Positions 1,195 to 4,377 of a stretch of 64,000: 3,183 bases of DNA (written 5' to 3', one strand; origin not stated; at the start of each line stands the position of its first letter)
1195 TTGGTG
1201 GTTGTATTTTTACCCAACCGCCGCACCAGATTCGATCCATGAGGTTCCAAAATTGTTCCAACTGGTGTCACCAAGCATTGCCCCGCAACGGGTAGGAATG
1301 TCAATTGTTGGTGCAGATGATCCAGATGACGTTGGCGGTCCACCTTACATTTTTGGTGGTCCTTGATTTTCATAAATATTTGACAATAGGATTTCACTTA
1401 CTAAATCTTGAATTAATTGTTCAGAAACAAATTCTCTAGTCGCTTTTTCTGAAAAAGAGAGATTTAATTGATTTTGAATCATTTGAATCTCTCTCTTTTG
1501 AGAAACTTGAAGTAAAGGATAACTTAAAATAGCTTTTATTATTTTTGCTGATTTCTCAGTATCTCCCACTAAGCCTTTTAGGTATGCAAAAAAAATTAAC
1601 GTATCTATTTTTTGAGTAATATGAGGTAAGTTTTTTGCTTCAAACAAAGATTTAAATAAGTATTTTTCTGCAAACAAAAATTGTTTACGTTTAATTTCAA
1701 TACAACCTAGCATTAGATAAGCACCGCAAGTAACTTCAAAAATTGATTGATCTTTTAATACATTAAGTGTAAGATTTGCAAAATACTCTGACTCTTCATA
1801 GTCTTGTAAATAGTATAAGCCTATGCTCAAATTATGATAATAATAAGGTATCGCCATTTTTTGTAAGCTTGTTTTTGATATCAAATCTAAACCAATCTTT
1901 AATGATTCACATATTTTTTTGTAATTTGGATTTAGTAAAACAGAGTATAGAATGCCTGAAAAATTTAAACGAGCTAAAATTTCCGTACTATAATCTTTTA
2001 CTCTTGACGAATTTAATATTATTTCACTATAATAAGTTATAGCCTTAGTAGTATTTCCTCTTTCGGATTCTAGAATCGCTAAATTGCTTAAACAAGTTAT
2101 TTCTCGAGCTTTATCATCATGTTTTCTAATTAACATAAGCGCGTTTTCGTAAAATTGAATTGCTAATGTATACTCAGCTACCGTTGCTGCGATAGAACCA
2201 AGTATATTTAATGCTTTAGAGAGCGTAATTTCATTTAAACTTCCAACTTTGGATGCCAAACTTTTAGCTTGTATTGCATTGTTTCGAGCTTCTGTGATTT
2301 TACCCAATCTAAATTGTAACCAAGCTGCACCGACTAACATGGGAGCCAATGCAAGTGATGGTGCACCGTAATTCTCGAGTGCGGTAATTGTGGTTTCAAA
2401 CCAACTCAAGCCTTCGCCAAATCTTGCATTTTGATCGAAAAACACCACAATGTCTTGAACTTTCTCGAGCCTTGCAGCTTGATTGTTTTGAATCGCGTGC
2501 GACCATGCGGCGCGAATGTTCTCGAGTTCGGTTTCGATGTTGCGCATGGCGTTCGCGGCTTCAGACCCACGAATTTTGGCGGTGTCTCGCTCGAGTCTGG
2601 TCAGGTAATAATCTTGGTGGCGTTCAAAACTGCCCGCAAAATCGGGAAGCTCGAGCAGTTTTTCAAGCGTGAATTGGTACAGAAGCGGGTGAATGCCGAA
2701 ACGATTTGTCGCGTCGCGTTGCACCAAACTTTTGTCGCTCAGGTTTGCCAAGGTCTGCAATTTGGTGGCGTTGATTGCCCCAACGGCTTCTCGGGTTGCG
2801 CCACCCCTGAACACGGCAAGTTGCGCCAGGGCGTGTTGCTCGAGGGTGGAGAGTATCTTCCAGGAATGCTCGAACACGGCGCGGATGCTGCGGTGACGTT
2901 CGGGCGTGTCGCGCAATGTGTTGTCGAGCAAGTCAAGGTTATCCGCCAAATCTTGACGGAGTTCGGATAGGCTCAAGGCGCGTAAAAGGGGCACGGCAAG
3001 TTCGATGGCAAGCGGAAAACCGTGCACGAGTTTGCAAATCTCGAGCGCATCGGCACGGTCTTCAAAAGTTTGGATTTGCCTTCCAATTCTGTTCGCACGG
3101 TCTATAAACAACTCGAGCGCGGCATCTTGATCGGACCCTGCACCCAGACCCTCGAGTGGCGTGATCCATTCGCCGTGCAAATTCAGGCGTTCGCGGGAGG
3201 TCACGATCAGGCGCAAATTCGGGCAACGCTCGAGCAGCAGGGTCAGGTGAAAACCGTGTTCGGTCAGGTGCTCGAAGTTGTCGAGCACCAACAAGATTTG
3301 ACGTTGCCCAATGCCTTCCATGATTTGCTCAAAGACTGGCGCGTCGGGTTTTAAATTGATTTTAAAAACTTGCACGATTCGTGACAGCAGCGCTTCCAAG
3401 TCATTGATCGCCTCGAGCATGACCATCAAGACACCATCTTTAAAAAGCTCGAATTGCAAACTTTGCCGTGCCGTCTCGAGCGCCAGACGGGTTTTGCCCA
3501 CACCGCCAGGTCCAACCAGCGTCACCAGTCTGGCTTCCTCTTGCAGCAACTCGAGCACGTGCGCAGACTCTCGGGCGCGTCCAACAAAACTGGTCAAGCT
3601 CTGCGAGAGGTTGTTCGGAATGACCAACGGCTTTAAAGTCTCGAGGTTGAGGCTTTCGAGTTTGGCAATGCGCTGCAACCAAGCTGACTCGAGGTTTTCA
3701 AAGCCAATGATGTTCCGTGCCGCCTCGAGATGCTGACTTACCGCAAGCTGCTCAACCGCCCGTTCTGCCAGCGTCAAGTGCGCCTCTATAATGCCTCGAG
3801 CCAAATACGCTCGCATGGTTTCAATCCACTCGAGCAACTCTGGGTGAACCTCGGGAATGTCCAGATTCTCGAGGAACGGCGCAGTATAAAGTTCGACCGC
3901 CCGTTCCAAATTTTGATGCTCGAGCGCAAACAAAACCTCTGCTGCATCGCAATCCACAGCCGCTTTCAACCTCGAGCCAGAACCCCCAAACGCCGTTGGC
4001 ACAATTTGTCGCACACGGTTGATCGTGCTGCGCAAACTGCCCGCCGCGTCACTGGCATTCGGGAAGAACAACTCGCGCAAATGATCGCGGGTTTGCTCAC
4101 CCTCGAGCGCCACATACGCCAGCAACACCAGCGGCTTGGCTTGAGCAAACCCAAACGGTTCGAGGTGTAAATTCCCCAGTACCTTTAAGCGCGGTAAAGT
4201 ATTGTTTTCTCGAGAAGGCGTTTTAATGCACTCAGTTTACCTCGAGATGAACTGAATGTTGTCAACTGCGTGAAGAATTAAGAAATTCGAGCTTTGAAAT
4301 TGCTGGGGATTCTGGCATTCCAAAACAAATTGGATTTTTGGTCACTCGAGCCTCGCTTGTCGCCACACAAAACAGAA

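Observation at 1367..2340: Intragenic composition break: the C-terminal TPR third of the STAND regulator is encoded by AT-rich DNA that nearly lacks CTCGAG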

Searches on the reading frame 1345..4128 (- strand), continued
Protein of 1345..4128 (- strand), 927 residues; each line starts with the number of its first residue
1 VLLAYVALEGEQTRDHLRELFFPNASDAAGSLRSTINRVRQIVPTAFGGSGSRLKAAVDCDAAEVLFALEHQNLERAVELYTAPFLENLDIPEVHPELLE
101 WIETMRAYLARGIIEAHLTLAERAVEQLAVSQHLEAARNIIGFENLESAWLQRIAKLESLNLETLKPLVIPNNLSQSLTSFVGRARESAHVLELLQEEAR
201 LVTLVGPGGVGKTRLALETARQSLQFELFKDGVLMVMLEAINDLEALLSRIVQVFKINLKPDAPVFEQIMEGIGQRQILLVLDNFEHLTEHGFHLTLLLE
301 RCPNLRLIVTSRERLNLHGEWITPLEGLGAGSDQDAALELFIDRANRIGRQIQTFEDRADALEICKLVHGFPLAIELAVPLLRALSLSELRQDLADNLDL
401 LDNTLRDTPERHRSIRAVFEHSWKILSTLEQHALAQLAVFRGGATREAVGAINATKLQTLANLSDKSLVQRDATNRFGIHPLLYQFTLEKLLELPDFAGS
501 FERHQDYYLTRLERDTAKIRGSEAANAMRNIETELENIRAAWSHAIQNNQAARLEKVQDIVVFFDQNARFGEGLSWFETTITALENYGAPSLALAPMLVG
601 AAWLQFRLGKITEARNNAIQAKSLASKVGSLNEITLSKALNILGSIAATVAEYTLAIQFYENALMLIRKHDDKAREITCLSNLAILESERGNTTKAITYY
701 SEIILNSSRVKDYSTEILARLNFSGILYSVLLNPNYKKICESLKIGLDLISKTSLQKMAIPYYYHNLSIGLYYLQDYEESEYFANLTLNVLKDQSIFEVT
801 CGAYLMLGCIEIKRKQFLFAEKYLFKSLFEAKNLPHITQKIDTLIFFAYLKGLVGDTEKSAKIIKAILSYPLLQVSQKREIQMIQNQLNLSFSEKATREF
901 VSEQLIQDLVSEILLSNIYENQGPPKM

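Call 71: fold_search(model_id=the predicted structure, library=pdb)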
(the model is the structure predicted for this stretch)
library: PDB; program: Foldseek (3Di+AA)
matches with E <= 10: 1659; with E <= 0.001: 225
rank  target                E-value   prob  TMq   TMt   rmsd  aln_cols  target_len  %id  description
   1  3sf4_B                8.8e-09  1.00  0.26  0.59   8.0       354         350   16  Crystal structure of the complex between the conserved cell polarity proteins Inscuteable and LGN (released 2011-11-23)
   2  3sf4_A                1.5e-08  1.00  0.26  0.60   8.2       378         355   16  Crystal structure of the complex between the conserved cell polarity proteins Inscuteable and LGN (released 2011-11-23)
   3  6hc2_E                1.9e-08  1.00  0.27  0.58   7.9       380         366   16  Crystal structure of NuMA/LGN hetero-hexamers (released 2019-05-29)
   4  6hc2_C                2.4e-08  1.00  0.27  0.59   7.6       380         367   16  Crystal structure of NuMA/LGN hetero-hexamers (released 2019-05-29)
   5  6hc2_S                3.2e-08  1.00  0.28  0.61   7.5       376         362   16  Crystal structure of NuMA/LGN hetero-hexamers (released 2019-05-29)
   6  5a7d_B                3.3e-08  1.00  0.28  0.63   7.5       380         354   16  Tetrameric assembly of LGN with Inscuteable (released 2016-08-03)
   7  6hc2_A                3.3e-08  1.00  0.27  0.60   7.6       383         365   16  Crystal structure of NuMA/LGN hetero-hexamers (released 2019-05-29)
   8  5a7d_F                3.4e-08  1.00  0.27  0.64   7.4       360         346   16  Tetrameric assembly of LGN with Inscuteable (released 2016-08-03)
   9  3sf4_C                3.4e-08  1.00  0.27  0.64   7.5       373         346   17  Crystal structure of the complex between the conserved cell polarity proteins Inscuteable and LGN (released 2011-11-23)
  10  5a7d_D                4.1e-08  1.00  0.28  0.65   7.2       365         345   17  Tetrameric assembly of LGN with Inscuteable (released 2016-08-03)
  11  5a6c_A                4.1e-08  1.00  0.28  0.63   7.1       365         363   16  Concomitant binding of Afadin to LGN and F-actin directs planar spindle orientation (released 2015-12-30)
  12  5a7d_H                4.6e-08  1.00  0.27  0.63   7.8       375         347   16  Tetrameric assembly of LGN with Inscuteable (released 2016-08-03)
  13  4a1s_A                4.8e-08  1.00  0.27  0.62   6.8       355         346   17  Crystallographic structure of the Pins:Insc complex (released 2012-03-28)
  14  5a6c_B                5.7e-08  1.00  0.27  0.60   7.6       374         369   17  Concomitant binding of Afadin to LGN and F-actin directs planar spindle orientation (released 2015-12-30)
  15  5a7d_G                5.9e-08  1.00  0.28  0.66   7.3       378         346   15  Tetrameric assembly of LGN with Inscuteable (released 2016-08-03)
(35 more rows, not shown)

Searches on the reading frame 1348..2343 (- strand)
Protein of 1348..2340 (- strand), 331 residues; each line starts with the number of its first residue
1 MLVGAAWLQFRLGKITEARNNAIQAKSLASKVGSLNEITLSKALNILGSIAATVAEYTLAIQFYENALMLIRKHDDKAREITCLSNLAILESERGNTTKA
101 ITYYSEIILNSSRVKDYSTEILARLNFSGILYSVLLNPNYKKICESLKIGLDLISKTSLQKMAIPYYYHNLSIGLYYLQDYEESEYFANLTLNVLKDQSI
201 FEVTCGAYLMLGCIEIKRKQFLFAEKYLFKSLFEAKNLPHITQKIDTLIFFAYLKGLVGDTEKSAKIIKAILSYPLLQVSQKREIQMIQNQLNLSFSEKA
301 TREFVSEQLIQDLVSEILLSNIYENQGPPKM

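Call 6: search_protein_families(library=pfam, proteins=[window:1348-2340:-], max_evalue=0.01)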
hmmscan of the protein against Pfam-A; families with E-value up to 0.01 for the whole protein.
window:1348-2340:- (331 aa): 8 families
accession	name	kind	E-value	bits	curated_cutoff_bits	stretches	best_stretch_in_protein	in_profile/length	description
PF13424.12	TPR_12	-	1.8e-10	41.3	30.1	1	42-106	4-70/77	Tetratricopeptide repeat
PF07719.23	TPR_2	-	2.2e-06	27.8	27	0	165-186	1-22/34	Tetratricopeptide repeat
PF14938.12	SNAP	-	0.00023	21.2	25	1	49-112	122-186/282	Soluble NSF attachment protein, SNAP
PF13374.12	TPR_10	-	0.00043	20.6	27.5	0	82-104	3-25/42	Tetratricopeptide repeat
PF00515.34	TPR_1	-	0.00046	20.3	27.8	0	42-70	2-30/34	Tetratricopeptide repeat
PF13176.12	TPR_7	-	0.0012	19.2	27.9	0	43-76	1-33/36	Tetratricopeptide repeat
PF13174.12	TPR_6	-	0.0035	18.3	26.3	0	86-108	5-27/33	Tetratricopeptide repeat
PF25063.1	ARM_TT21_C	-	0.0079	16.5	35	0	12-72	101-160/209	Tetratricopeptide repeat protein 21 C-terminal ARM domain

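Call 26: find_homologous_proteins(query=window:1348-2301:-, max_evalue=0.001)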
Query window:1348-2301:-: 1663 candidates shared short words with the query, none scored E <= 0.001.

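Call 34: search_protein_representatives(protein=window:1348-2301:-)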
Query: 318 residues. Proteins with E-value up to 0.001 (for the whole library): 7316; up to 1e-10: 1159; up to 1e-30: 13. The best 150 are listed.
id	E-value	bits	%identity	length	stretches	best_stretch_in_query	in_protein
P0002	3.2e-77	276.1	52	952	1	5-306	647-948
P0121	4.6e-39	150.9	32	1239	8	31-95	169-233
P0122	3.0e-37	144.9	31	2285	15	11-96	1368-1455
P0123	1.7e-34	135.9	27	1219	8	25-117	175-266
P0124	2.1e-32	129.0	29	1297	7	30-130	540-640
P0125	2.8e-32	128.6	30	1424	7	29-120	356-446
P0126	3.2e-32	128.4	30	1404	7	18-120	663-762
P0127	4.2e-32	128.0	29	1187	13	30-100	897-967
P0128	6.0e-32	127.5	33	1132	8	28-104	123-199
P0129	1.7e-31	126.0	30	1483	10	28-124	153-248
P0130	3.3e-31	125.1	29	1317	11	31-111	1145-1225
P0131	9.2e-31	123.6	31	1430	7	28-93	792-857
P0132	1.0e-30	123.5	27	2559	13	28-96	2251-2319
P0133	1.2e-30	123.3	32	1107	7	29-93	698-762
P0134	4.3e-30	121.5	30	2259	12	27-138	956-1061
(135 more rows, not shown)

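Call 49: find_related_loci(query=A3, collection=viral_contigs, flank=3000)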
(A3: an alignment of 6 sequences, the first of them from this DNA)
Query A3 (332 aa) in viral_contigs; peptide patterns used: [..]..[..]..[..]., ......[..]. (x = any residue, [..] = any of these).
81 stretches matched a pattern, but none encodes a relative of the query by tblastn (E <= 1e-3).

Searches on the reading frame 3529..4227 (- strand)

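Call 39: search_protein_families(library=pfam, proteins=[window:3529-4227:-], max_evalue=1)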
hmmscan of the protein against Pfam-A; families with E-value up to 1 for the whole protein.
window:3529-4227:- (233 aa): 2 families
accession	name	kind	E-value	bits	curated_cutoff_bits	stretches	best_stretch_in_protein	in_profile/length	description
PF14234.11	DUF4336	-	0.024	14.3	28.5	1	104-155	257-308/321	Domain of unknown function (DUF4336)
PF03704.23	BTAD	-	0.041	14.7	22.1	1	100-165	22-80/146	Bacterial transcriptional activator domain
